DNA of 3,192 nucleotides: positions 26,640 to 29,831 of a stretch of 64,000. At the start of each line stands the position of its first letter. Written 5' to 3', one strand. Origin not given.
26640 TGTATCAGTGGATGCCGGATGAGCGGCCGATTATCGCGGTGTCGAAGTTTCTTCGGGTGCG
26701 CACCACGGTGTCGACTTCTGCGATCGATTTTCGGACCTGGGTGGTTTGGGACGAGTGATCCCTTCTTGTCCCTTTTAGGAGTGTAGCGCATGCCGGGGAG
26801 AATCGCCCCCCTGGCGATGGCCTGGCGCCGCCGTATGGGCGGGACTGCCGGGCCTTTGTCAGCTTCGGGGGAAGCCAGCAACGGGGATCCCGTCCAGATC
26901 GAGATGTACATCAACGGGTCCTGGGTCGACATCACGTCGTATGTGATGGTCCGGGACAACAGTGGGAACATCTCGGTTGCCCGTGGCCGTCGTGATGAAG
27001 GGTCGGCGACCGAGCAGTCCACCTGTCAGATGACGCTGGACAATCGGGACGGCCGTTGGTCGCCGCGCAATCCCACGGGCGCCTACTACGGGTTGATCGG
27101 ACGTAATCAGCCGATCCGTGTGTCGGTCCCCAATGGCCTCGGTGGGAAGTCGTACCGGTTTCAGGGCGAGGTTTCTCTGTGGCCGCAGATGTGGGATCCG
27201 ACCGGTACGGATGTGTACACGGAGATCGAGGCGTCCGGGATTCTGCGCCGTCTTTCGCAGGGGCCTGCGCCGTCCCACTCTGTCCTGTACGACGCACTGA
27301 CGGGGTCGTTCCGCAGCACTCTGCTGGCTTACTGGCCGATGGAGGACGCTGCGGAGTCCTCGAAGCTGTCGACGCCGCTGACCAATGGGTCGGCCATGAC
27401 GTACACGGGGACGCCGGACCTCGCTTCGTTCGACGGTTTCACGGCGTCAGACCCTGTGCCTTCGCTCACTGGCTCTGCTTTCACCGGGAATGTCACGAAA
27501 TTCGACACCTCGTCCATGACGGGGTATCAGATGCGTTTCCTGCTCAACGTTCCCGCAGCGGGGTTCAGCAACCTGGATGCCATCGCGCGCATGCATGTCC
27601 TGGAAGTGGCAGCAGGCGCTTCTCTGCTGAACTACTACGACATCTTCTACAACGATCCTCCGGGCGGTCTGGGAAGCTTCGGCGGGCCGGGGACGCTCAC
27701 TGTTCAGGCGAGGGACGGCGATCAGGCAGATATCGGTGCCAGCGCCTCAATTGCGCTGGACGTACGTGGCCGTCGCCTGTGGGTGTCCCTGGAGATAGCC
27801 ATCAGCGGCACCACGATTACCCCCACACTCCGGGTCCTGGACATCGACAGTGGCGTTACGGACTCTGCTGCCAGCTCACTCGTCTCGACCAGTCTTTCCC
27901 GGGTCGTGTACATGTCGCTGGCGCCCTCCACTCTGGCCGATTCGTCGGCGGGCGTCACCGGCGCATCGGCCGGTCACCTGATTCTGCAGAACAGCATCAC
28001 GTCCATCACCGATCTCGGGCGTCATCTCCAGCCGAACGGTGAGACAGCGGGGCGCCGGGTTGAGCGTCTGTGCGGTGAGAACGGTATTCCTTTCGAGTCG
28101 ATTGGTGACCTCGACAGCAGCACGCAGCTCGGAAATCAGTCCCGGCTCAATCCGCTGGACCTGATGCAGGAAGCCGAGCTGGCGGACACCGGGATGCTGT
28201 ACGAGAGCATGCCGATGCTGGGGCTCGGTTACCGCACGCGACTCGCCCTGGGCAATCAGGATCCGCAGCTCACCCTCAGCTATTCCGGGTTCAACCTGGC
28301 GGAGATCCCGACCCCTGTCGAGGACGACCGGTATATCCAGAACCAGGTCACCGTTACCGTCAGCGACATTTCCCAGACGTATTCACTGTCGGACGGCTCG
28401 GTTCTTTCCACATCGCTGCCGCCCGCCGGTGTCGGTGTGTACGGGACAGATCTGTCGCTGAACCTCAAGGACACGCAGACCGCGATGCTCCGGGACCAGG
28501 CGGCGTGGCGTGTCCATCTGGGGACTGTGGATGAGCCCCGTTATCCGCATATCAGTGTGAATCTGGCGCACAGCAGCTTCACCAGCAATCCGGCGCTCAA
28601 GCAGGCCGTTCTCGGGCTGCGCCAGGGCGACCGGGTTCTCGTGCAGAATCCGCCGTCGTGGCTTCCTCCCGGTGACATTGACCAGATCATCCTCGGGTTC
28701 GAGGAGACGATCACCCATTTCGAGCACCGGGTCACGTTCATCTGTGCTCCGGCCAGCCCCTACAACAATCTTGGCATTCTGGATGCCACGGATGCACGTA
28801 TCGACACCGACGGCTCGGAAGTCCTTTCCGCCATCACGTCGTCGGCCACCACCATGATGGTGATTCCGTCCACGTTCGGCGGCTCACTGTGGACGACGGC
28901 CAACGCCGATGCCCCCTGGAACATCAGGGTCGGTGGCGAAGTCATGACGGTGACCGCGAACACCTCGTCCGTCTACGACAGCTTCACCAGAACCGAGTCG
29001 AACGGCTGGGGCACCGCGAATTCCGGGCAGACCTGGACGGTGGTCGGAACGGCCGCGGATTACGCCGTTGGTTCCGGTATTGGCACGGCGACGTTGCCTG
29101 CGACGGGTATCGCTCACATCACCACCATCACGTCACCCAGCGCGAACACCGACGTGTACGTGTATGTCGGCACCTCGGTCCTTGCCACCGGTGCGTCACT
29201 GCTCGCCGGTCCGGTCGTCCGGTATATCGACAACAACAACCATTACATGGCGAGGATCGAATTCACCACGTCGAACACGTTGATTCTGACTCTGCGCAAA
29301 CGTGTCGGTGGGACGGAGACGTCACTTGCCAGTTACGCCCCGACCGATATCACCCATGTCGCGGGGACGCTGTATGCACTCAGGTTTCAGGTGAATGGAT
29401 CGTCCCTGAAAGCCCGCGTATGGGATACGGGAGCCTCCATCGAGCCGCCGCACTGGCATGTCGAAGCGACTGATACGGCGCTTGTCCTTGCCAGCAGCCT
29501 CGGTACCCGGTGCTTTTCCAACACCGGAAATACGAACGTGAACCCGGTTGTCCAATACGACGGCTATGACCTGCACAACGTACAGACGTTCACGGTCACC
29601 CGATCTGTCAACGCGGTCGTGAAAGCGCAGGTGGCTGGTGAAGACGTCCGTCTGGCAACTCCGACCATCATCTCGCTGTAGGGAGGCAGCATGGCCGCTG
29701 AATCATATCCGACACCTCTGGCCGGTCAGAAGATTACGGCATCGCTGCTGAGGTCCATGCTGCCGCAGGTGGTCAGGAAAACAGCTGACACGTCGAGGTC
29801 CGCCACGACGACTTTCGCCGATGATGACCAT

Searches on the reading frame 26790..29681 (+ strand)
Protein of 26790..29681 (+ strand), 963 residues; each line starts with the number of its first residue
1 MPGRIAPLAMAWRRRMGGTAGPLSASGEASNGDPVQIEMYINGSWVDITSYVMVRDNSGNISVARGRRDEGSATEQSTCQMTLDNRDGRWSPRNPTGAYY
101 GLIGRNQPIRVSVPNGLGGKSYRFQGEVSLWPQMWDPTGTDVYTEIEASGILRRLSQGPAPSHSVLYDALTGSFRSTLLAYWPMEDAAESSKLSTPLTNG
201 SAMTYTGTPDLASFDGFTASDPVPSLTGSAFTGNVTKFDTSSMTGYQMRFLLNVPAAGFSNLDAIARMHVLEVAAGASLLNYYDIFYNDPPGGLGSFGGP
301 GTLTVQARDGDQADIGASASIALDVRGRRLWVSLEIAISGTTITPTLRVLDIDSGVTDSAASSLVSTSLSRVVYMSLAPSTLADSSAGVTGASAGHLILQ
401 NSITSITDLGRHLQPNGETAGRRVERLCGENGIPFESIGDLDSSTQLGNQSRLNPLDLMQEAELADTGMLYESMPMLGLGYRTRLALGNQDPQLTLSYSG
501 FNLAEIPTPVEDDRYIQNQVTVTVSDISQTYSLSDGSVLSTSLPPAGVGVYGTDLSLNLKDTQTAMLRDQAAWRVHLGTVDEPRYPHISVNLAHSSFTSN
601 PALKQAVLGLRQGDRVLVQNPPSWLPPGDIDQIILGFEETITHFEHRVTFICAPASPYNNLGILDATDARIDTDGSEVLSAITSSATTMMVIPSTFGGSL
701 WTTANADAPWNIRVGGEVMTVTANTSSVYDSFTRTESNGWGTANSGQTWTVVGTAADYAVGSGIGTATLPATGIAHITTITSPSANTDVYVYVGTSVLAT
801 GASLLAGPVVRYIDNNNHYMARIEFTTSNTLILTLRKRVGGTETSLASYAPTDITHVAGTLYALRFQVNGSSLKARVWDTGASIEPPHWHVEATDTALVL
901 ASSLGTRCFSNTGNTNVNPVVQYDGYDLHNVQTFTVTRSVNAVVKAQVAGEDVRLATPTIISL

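Call 8: search_protein_families(library=phrogs, proteins=[window:26790-29681:+], max_evalue=0.001)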
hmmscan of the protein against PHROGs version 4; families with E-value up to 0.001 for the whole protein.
window:26790-29681:+ (963 aa): 2 families
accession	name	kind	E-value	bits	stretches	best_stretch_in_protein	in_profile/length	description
phrog_5313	-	unknown function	8.8e-155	518.4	3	120-760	437-1049/1052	-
phrog_24476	-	other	3.3e-76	257.9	2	669-963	761-1066/1066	phosphodiesterase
